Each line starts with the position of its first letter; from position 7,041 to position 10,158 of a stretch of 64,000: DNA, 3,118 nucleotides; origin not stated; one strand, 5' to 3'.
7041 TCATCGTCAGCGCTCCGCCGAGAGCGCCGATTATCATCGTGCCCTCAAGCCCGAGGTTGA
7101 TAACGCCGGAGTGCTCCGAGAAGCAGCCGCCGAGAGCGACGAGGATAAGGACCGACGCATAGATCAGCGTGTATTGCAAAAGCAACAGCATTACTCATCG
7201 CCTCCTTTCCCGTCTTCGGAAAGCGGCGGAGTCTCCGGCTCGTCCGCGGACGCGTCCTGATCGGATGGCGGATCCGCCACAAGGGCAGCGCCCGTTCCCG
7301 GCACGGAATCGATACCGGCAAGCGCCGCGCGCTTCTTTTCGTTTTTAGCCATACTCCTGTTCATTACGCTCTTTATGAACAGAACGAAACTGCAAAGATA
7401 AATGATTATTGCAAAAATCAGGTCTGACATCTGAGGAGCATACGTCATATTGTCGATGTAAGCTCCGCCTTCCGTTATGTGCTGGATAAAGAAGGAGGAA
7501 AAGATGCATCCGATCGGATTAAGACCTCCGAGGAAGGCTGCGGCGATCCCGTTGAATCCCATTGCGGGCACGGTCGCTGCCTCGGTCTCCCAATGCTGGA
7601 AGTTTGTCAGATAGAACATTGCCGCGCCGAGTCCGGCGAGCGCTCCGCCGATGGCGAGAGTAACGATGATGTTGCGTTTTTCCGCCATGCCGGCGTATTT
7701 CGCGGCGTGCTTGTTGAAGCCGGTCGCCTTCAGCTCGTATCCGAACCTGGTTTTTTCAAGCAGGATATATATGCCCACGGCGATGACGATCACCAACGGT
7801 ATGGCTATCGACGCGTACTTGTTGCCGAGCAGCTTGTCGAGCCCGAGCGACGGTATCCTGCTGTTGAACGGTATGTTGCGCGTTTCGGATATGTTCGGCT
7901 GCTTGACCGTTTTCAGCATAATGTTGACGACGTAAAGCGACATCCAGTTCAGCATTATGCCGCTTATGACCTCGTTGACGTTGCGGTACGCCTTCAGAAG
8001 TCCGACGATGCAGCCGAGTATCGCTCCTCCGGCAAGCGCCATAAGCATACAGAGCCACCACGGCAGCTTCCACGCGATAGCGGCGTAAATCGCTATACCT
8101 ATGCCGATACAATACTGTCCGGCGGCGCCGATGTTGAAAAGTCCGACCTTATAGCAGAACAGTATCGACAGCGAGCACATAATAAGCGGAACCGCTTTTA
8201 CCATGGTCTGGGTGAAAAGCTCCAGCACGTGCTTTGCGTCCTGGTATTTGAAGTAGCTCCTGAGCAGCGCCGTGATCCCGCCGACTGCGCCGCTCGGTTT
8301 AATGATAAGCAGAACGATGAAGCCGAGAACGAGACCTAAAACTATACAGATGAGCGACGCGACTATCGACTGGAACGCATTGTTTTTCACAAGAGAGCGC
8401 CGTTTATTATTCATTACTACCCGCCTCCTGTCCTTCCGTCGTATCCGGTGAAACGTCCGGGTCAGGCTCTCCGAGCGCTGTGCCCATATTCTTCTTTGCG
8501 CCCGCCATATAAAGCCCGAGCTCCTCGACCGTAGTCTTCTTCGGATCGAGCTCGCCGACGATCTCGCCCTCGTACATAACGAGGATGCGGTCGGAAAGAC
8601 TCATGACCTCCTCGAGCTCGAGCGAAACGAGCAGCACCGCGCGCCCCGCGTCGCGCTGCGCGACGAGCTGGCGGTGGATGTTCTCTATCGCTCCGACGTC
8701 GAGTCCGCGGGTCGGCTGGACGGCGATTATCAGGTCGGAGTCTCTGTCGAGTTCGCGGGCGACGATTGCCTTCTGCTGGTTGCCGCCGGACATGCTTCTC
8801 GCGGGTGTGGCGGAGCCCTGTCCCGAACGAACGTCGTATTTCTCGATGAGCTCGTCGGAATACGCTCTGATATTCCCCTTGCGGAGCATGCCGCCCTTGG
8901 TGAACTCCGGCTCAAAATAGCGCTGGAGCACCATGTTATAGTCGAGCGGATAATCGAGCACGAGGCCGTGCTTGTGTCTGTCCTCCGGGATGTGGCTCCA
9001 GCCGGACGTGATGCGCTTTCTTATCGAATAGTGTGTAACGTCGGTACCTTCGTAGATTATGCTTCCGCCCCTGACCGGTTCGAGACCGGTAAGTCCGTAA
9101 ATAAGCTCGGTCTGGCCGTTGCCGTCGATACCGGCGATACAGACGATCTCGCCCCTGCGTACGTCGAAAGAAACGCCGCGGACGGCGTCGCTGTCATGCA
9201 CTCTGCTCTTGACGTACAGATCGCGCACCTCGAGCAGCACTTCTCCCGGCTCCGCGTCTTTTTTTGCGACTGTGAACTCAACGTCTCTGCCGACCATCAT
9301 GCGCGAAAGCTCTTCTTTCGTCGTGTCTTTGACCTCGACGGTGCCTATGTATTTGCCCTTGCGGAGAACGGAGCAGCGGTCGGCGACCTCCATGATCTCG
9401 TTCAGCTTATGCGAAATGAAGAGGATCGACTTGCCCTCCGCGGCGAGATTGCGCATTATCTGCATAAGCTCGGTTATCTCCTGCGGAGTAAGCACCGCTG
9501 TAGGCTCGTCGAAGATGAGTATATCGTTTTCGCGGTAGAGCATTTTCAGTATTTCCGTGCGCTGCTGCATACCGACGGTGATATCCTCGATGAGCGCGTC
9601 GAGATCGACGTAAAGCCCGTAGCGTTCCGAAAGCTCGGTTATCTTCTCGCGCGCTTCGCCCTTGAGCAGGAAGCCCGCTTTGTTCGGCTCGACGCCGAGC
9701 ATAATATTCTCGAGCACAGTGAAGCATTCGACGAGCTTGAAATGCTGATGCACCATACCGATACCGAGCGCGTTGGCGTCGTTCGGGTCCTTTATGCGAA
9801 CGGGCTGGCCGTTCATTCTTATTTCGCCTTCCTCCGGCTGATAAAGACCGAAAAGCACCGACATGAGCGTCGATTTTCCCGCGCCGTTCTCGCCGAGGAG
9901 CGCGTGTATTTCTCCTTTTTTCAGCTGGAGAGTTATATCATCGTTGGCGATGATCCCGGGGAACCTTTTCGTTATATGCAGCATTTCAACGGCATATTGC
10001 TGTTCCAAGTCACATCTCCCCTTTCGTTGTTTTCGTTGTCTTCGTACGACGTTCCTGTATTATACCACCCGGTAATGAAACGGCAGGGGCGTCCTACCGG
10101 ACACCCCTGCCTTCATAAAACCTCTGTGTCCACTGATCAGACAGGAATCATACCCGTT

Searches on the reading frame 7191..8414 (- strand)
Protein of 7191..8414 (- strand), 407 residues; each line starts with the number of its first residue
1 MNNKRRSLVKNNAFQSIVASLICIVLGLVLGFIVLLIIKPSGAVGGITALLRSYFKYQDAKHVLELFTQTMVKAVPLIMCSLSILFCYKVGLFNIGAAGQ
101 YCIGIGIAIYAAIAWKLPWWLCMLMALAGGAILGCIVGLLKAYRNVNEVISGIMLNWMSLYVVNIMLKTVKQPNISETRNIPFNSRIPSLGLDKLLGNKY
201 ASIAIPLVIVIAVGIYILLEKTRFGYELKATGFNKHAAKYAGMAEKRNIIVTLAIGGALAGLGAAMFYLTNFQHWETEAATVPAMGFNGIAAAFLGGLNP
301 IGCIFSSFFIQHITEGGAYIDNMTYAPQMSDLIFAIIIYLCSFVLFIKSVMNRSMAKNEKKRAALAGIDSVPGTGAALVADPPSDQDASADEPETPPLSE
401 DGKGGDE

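Call 73: search_protein_families(library=pfam, proteins=[window:7191-8414:-], max_evalue=0.00001)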
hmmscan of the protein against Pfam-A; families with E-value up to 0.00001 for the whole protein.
window:7191-8414:- (407 aa): 1 family
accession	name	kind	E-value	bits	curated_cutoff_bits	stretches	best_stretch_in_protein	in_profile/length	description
PF02653.21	BPD_transp_2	-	2.2e-43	148.8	26.8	1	68-340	3-267/269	Branched-chain amino acid transport system / permease component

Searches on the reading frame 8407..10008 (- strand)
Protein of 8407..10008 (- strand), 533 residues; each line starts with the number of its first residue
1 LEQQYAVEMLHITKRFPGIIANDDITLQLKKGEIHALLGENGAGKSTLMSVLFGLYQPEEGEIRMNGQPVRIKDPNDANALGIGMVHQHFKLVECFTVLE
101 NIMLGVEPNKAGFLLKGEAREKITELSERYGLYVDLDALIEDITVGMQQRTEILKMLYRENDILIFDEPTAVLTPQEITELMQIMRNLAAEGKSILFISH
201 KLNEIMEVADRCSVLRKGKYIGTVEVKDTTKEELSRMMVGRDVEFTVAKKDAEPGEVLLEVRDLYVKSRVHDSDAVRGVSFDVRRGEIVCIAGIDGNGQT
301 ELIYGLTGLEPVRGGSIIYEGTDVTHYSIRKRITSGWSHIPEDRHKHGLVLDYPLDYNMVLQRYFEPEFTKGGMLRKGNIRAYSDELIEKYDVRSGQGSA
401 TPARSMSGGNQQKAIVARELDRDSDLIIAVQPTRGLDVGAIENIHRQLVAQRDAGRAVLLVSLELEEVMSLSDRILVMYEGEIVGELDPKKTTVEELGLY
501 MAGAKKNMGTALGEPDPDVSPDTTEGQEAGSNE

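Call 73: search_protein_families(library=pfam, proteins=[window:8407-10008:-], max_evalue=0.00001)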
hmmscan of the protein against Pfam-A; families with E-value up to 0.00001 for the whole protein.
window:8407-10008:- (533 aa): 2 families
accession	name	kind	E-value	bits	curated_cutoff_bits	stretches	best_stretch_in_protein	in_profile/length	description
PF00005.33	ABC_tran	-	5.7e-44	150.5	25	2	23-171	2-137/137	ABC transporter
PF13304.12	AAA_21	-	6.5e-08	33.4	27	0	34-66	1-39/304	AAA domain, putative AbiEii toxin, Type IV TA system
